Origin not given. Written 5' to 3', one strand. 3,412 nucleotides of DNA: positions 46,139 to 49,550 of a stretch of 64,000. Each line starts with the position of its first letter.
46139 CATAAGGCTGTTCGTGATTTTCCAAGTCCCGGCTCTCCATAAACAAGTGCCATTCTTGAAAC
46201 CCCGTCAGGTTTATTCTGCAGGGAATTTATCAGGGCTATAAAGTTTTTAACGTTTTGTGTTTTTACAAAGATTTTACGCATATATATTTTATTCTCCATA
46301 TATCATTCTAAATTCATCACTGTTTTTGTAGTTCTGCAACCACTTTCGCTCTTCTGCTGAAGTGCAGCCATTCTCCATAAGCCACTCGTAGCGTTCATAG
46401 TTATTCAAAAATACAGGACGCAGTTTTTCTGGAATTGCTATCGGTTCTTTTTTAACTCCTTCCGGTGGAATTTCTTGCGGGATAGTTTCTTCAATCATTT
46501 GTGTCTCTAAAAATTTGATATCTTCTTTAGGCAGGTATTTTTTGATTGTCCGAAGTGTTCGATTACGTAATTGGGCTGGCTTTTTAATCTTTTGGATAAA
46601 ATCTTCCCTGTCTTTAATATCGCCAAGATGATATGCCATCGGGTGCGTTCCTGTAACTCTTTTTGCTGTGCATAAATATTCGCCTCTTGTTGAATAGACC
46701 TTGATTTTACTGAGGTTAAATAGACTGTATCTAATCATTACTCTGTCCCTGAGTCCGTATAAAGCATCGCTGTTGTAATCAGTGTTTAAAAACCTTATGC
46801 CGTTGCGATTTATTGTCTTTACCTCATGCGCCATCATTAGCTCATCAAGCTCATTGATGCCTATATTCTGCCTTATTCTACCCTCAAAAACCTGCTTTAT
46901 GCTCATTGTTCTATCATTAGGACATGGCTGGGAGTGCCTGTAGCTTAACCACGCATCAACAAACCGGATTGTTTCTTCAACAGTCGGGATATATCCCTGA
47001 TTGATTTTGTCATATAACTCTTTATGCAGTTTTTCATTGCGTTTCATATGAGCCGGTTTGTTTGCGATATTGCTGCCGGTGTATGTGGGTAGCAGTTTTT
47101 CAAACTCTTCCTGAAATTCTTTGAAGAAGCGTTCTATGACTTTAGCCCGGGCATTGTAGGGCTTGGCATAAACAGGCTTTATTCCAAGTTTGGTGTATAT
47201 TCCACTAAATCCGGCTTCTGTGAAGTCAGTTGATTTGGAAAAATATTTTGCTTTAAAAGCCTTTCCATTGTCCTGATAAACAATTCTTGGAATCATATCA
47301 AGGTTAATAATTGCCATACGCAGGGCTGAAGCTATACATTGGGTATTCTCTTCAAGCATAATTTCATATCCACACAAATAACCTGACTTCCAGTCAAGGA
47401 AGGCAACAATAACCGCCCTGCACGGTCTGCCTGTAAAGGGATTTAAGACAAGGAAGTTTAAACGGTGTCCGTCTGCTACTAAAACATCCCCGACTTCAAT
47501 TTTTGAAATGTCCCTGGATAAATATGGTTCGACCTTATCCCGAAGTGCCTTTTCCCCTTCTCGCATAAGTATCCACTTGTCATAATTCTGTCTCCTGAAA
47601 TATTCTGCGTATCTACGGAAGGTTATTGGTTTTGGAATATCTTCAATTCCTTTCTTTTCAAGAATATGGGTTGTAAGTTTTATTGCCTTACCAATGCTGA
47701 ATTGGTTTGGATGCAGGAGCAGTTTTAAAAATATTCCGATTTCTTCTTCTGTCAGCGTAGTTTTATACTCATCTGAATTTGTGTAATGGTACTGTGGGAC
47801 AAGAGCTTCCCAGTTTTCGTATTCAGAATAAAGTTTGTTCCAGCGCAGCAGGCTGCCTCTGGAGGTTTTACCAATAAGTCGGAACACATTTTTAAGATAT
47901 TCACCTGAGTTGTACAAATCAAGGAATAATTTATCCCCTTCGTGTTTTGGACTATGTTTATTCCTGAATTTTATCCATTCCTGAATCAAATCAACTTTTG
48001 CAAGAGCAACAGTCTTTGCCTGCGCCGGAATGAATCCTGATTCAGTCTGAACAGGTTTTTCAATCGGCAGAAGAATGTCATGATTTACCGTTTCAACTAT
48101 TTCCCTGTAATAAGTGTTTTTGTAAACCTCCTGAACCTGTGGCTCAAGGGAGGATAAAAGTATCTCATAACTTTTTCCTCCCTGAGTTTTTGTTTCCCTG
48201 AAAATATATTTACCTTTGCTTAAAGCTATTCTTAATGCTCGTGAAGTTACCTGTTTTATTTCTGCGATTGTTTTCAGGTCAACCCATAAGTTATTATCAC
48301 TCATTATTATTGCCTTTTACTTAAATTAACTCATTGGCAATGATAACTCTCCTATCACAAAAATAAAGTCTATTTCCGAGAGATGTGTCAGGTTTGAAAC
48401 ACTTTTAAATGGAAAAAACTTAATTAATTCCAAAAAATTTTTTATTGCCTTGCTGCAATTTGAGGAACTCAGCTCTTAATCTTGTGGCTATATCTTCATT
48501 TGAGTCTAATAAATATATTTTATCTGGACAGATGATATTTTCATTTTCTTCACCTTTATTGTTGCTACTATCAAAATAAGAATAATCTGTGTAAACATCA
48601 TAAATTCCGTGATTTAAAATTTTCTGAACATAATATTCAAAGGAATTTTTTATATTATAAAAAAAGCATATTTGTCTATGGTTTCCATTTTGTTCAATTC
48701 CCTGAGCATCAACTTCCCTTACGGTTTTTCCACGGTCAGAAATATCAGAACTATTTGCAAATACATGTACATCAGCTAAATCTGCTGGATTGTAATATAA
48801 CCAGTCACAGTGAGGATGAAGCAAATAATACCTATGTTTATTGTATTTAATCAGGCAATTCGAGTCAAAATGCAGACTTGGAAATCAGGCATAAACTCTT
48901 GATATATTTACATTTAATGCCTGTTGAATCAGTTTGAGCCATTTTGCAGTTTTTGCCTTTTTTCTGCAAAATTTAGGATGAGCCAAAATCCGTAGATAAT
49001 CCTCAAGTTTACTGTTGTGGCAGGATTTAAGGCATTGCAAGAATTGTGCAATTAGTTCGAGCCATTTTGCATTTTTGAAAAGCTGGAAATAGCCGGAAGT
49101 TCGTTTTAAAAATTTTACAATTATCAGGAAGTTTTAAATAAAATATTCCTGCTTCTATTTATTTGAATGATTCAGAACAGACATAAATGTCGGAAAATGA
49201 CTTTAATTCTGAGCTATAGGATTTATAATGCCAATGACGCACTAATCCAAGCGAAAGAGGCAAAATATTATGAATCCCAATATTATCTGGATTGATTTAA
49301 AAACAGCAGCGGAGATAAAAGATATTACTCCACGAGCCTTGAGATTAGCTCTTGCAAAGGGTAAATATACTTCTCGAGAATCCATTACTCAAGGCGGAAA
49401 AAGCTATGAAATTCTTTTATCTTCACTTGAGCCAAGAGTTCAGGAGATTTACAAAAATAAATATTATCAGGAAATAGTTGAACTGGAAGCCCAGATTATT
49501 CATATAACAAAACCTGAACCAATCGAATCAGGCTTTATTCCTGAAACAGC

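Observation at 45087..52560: Two head-to-head copies of a Mu-type transposase-ATPase-third gene module, plus a third unrelated MuA/MuB pair 2 kb away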

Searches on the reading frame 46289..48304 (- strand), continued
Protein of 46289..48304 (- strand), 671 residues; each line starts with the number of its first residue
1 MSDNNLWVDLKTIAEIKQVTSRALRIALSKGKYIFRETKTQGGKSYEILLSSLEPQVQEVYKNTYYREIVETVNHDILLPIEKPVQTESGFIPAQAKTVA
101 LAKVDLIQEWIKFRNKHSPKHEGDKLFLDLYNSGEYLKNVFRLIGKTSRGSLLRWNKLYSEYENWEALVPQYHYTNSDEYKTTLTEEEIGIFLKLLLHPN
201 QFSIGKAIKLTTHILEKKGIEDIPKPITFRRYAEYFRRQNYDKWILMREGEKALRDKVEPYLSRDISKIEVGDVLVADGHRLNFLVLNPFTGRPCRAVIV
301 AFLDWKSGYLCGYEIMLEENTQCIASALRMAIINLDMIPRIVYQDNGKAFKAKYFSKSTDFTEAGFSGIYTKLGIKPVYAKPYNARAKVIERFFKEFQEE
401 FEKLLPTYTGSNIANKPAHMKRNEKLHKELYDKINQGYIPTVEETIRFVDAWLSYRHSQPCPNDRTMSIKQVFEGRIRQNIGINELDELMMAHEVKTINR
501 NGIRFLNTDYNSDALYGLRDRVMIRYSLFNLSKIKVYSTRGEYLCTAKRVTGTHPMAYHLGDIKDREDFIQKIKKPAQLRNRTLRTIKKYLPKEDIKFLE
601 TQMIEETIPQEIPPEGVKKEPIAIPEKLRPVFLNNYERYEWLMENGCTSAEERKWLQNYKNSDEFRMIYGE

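Call 89: search_protein_families(library=ncbifam, proteins=[window:46289-48304:-, L014:4480-6198:-, L009:10589-11743:+, L010:12697-13566:+], max_evalue=0.001)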
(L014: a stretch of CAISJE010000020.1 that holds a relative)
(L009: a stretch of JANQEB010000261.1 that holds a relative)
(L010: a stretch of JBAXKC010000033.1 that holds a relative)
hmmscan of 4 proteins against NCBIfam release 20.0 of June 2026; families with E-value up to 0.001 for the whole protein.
window:46289-48304:- (671 aa): 1 family
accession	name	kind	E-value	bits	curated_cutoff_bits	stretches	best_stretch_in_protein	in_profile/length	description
NF033577.2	transpos_IS481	equivalog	1e-10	41.6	224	1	273-407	130-248/284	IS481 family transposase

L014:4480-6198:- (572 aa): 4 families
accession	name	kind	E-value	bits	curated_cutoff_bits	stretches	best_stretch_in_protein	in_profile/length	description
NF040815.2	recomb_XerA_Arch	equivalog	3.6e-17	62.8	220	1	285-550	2-249/263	site-specific tyrosine recombinase/integron integrase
TIGR02225.1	recomb_XerD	equivalog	2.6e-08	33.5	329.6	1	301-549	19-268/290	site-specific tyrosine recombinase XerD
TIGR02224.1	recomb_XerC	equivalog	3e-07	30.1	335.15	1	318-549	39-271/295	tyrosine recombinase XerC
NF001399.0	PRK00283.1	subfamily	1.9e-05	24.1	279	1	316-546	44-274/300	tyrosine recombinase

L009:10589-11743:+ (384 aa): 9 families
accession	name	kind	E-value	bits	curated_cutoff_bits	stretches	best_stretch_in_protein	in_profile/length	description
NF040815.2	recomb_XerA_Arch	equivalog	1.9e-27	96.5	220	1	109-376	1-249/263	site-specific tyrosine recombinase/integron integrase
TIGR02225.1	recomb_XerD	equivalog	2.7e-15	56.5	329.6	1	110-375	3-268/290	site-specific tyrosine recombinase XerD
TIGR02224.1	recomb_XerC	equivalog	4.7e-14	52.4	335.15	1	116-375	9-271/295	tyrosine recombinase XerC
NF001399.0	PRK00283.1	subfamily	1.2e-11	44.4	279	1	109-375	11-277/300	tyrosine recombinase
TIGR02249.1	integrase_gron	subfamily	5.9e-10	39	265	1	122-303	16-180/315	integron integrase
NF003462.0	PRK05084.1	equivalog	3.9e-08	32.4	267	1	234-376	200-339/360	tyrosine recombinase XerS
NF002685.0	PRK02436.1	equivalog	1.2e-05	25.3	178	1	229-379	111-243/245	site-specific tyrosine recombinase XerD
NF007371.0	PRK09871.1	subfamily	6.4e-05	22.6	222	1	232-376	29-169/198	tyrosine-type DNA invertase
NF002331.0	PRK01287.1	subfamily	7.4e-05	21.9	371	1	165-375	95-306/365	site-specific tyrosine recombinase XerC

L010:12697-13566:+ (289 aa): 3 families
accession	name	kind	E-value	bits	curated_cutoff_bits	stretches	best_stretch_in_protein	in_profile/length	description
TIGR02225.1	recomb_XerD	equivalog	3e-07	30.1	329.6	1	74-219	3-152/290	site-specific tyrosine recombinase XerD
NF001399.0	PRK00283.1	subfamily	0.00019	20.8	279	1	82-218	20-161/300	tyrosine recombinase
TIGR02224.1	recomb_XerC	equivalog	0.00037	19.9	335.15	0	84-221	13-158/295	tyrosine recombinase XerC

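Call 113: search_protein_families(library=pfam, proteins=[L027:8806-9345:-, L027:9354-9872:-, L027:12640-13302:+, L017:12693-14414:+], max_evalue=0.01)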
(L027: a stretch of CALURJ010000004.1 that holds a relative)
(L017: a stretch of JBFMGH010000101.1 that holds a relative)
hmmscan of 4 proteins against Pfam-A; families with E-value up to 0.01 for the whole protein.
L027:8806-9345:- (179 aa): 1 family
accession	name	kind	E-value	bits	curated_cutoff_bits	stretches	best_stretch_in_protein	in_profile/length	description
PF00589.27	Phage_integrase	-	3e-24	86.1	27.1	1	11-163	6-166/172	Phage integrase family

L027:9354-9872:- (172 aa): 2 families
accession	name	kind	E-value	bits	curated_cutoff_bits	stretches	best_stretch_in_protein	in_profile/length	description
PF01381.28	HTH_3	-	1.6e-05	25.2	23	1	120-152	2-34/55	Helix-turn-helix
PF12844.13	HTH_19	-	0.0042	17.4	30.2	1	119-162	4-46/64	Helix-turn-helix domain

L027:12640-13302:+ (220 aa): 0 families

L017:12693-14414:+ (573 aa): 5 families
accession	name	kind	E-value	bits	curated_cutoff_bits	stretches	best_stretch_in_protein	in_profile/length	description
PF00589.27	Phage_integrase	-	3.7e-25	89.1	27.1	1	381-554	2-168/172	Phage integrase family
PF14659.12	Phage_int_SAM_3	-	1.3e-11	45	22.6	1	279-329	6-55/58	Phage integrase, N-terminal SAM-like domain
PF13102.12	Phage_int_SAM_5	-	1.4e-06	29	22.3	1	274-367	1-94/98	Phage integrase SAM-like domain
PF09039.17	HTH_Tnp_Mu_2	-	8.6e-06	26.2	20.5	1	172-248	23-94/109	Mu DNA binding, I gamma subdomain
PF02899.23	Phage_int_SAM_1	-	0.0022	18.7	22.3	0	280-345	2-69/83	Phage integrase, N-terminal SAM-like domain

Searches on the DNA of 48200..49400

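Call 78: search_rna_families(source=window, start=48200, end=49400, threshold=evalue, max_evalue=1)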
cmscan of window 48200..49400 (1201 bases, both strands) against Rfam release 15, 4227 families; matches with E-value up to 1: 0.
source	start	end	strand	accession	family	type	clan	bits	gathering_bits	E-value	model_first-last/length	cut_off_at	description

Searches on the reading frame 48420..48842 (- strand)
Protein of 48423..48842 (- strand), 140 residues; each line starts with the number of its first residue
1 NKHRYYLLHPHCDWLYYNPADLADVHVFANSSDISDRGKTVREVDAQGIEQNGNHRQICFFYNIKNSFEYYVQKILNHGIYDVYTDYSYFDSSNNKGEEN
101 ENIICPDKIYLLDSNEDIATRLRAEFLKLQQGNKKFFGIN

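Call 26: search_protein_families(library=pfam, proteins=[window:48420-48824:-], max_evalue=0.01)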
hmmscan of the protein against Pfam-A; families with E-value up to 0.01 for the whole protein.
window:48420-48824:- (134 aa): 0 families

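Call 68: find_homologous_proteins(query=window:48423-48842:-, max_evalue=0.001)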
Query seq(140 aa) (140 aa): 3 proteins with E <= 0.001 among 6 candidates.
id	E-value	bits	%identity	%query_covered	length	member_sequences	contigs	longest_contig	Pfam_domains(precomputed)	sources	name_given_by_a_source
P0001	1.5e-86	306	99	96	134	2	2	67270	-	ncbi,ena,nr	ncbi:MAG TPA: hypothetical protein P5556_00905 [Candidatus Gastranaerophilales bacterium]|nr:hypothe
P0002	5.6e-52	194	70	92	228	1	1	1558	-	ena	-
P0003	4.8e-36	142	63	79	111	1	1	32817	-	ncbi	-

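Call 70: find_encoding_contigs(protein=P0003, flank=10000)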
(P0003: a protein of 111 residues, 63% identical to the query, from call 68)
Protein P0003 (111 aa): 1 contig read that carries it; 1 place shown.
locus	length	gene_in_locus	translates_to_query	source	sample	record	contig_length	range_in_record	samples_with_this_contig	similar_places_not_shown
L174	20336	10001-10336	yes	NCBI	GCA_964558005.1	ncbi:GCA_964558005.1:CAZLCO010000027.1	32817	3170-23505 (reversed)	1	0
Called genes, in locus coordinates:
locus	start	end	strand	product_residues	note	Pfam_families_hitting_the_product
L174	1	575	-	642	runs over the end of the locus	PF05157:MshEN, PF00437:T2SSE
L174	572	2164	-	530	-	-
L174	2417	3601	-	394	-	PF02771:Acyl-CoA_dh_N, PF02770:Acyl-CoA_dh_M, PF00441:Acyl-CoA_dh_1, PF08028:Acyl-CoA_dh_2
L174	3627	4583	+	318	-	-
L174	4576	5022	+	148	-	PF01252:Peptidase_A8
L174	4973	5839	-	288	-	PF00140:Sigma70_r1_2 (faint), PF04542:Sigma70_r2, PF04545:Sigma70_r4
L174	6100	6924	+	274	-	PF01592:NifU_N, PF04324:Fer2_BFD, PF01106:NifU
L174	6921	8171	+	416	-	PF00155:Aminotran_1_2, PF00266:Aminotran_5, PF01212:Beta_elim_lyase (weak)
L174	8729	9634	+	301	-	PF13676:TIR_2 (weak)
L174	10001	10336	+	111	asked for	-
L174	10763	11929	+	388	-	PF13354:Beta-lactamase2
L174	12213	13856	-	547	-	PF00118:Cpn60_TCP1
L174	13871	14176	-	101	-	PF00166:Cpn10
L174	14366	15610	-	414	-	PF00464:SHMT, PF00155:Aminotran_1_2, PF01212:Beta_elim_lyase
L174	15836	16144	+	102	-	-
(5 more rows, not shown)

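Call 71: find_encoding_contigs(protein=P0002, flank=10000)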
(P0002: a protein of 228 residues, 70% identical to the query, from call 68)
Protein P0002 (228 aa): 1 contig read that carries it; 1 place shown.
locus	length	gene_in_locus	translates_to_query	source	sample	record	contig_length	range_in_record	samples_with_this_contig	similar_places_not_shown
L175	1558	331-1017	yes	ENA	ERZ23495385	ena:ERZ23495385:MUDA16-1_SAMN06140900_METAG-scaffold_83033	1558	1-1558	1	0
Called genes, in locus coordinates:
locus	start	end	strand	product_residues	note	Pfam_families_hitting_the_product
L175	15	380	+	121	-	-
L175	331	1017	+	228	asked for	-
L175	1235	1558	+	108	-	?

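Call 109: find_encoding_contigs(protein=P0001, flank=3000, max_places=10)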
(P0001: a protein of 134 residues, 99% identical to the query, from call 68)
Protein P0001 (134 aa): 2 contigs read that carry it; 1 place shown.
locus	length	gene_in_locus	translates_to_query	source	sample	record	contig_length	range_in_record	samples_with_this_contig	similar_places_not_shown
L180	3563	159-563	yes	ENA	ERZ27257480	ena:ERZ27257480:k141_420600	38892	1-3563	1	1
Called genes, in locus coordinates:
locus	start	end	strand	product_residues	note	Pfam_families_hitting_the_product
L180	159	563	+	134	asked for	-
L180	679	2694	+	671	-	PF09299:Mu-transpos_C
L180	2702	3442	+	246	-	PF13401:AAA_22, PF00004:AAA (weak), PF05621:TniB (weak)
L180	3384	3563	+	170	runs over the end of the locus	PF14659:Phage_int_SAM_3 (weak)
